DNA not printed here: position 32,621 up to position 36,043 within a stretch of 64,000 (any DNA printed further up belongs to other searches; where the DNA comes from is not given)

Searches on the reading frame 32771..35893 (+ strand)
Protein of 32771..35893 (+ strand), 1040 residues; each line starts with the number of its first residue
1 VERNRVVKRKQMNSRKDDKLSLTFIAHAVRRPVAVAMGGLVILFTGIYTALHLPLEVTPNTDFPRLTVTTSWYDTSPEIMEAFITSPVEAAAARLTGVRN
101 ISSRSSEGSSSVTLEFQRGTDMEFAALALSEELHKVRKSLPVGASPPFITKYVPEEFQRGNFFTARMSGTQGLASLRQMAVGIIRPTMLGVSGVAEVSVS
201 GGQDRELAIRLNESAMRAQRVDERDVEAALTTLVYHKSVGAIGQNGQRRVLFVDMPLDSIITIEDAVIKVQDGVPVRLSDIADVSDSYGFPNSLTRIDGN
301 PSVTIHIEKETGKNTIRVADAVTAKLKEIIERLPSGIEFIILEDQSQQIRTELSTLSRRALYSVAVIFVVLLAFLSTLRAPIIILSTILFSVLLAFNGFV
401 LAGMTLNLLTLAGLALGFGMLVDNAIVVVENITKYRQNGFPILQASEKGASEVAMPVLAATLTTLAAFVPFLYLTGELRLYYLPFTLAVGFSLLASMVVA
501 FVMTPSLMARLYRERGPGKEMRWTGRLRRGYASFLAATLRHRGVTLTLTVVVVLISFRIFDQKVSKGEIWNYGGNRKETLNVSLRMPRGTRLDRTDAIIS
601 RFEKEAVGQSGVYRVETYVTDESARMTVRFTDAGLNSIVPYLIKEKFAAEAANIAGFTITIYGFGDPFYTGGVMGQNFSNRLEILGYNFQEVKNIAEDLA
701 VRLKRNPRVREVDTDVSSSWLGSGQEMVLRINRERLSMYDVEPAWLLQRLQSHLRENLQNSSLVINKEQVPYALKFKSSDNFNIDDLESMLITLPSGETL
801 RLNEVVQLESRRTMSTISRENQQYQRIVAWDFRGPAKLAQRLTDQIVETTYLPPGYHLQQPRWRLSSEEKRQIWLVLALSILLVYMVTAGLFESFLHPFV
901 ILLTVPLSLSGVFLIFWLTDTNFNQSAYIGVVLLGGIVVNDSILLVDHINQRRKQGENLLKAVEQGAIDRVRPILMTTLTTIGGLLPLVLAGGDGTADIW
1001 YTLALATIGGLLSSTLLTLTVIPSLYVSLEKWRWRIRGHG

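Call 27: search_protein_families(library=pfam, proteins=[window:32771-35893:+], max_evalue=0.0001)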
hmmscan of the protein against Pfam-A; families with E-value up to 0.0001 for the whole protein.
window:32771-35893:+ (1040 aa): 3 families
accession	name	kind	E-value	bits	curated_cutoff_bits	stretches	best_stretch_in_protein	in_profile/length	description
PF00873.25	ACR_tran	-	2.2e-182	608.8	28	1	25-1029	2-1020/1021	AcrB/AcrD/AcrF family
PF03176.21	MMPL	-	6.1e-14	52.1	20.5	2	870-1034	142-307/333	MMPL family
PF02355.23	SecD_SecF_C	-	1.5e-07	31.5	20.5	1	865-1022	25-183/189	Protein export membrane protein SecD/SecF, C-terminal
